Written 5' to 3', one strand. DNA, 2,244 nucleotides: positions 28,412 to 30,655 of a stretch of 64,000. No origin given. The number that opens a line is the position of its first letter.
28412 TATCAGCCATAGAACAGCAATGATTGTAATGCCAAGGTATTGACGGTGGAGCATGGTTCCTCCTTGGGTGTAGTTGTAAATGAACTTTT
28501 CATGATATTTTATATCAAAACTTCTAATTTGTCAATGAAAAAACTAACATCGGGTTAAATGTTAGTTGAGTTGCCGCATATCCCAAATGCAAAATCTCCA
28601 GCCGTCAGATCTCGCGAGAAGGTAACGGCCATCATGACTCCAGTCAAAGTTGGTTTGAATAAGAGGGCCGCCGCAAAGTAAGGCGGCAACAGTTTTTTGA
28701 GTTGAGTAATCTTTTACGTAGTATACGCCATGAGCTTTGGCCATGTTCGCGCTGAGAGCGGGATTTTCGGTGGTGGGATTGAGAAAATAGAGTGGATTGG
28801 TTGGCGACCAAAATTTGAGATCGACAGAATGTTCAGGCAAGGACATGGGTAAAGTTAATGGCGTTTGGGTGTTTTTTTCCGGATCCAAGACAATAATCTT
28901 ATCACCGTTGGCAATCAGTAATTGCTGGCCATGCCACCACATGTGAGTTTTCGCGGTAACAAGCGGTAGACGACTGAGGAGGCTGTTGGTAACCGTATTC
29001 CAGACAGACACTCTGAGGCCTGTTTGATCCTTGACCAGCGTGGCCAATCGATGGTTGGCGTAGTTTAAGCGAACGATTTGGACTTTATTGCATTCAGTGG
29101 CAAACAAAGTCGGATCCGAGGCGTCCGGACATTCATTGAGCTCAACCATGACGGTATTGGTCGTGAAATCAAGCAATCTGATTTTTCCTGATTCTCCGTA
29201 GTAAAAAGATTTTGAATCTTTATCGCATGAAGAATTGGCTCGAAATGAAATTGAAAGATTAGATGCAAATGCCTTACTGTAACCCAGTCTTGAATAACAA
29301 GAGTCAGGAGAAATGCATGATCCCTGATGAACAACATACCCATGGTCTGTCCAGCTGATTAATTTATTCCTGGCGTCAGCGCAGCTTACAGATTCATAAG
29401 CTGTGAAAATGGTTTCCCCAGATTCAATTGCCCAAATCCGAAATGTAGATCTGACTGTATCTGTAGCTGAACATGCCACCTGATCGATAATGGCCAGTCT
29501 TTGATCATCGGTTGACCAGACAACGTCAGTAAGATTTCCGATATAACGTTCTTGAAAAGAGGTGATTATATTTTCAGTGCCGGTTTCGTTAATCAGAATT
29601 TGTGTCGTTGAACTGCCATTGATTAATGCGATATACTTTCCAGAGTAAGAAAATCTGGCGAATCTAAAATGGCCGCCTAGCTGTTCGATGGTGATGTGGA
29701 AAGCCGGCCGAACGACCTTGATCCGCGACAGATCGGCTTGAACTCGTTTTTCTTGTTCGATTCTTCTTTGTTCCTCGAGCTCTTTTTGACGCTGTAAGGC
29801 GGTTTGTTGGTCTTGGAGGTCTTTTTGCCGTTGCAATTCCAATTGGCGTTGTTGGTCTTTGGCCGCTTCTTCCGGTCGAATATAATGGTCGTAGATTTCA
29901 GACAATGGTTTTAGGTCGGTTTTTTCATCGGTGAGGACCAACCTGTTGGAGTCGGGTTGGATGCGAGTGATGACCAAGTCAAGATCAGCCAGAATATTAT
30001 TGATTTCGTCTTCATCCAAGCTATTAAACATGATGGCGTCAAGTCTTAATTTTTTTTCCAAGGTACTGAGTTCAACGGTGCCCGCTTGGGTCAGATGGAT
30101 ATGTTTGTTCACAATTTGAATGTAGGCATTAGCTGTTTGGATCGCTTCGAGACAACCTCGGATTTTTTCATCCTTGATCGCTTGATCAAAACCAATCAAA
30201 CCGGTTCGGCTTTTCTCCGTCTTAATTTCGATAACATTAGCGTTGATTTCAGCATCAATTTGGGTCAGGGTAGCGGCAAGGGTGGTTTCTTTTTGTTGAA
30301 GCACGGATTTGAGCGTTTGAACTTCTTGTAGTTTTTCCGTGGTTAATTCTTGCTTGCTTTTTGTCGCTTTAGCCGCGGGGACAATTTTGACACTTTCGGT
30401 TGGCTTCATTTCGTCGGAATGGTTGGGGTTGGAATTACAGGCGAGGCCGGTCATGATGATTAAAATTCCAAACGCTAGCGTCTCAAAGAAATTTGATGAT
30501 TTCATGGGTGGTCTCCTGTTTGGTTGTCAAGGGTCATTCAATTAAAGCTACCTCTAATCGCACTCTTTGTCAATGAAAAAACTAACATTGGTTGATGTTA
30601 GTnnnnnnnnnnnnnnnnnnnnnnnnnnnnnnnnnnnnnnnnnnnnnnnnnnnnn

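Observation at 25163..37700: Cassette-like expansion of TolB/PD40-propeller lipoproteins with a shared N-terminal domain, paired with paralogous membrane proteins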

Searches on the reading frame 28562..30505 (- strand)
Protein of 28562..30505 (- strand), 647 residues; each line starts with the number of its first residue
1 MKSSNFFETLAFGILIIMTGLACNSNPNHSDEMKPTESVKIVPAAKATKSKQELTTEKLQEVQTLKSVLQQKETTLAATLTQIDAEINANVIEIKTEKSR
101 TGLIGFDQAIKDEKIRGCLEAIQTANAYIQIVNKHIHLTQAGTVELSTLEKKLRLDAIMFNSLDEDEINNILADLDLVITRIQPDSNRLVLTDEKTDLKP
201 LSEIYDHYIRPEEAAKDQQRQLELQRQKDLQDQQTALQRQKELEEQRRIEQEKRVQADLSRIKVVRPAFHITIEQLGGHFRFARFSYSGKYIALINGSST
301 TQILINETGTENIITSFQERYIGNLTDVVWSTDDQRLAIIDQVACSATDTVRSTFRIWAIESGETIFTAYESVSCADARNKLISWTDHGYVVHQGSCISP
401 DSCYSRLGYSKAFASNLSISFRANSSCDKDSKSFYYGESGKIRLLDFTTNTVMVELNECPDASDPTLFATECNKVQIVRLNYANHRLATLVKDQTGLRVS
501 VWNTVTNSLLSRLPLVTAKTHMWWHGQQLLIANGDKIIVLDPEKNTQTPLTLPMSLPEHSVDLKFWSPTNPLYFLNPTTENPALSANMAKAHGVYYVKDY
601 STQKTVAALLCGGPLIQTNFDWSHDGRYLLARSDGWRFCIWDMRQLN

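Call 4: search_protein_families(library=pfam, proteins=[window:28562-30505:-], max_evalue=1)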
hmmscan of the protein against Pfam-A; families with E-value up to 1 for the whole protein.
window:28562-30505:- (647 aa): 6 families
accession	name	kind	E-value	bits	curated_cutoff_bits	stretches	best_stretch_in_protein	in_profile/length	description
PF24817.1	WD40_WDHD1_1st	-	4.2e-08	33.2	109.9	1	269-342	214-285/291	WDHD1 first WD40 domain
PF25174.1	Beta-prop_THOC3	-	2.2e-07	30.6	305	1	272-339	208-271/272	THOC3 beta-propeller domain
PF23414.1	Beta-prop_EML_2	-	0.00036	20.4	90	1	610-645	120-155/266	Echinoderm microtubule-associated protein second beta-propeller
PF15416.12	DUF4623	-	0.077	11.9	28.9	1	268-375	287-392/450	Domain of unknown function (DUF4623)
PF05332.16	Vesi_VP2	-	0.14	12.7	27.7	1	219-268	29-80/113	Vesivirus VP2 protein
PF09331.17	DUF1985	-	0.15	12.5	35.1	1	16-89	30-104/141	Domain of unknown function (DUF1985)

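Call 87: search_protein_families(library=padloc, proteins=[window:28562-30505:-], max_evalue=0.01)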
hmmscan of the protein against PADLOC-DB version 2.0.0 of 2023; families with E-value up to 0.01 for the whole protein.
window:28562-30505:- (647 aa): 0 families

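Call 88: search_protein_families(library=ncbifam, proteins=[window:28562-30505:-], max_evalue=0.01)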
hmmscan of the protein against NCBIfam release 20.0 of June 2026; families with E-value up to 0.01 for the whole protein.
window:28562-30505:- (647 aa): 0 families
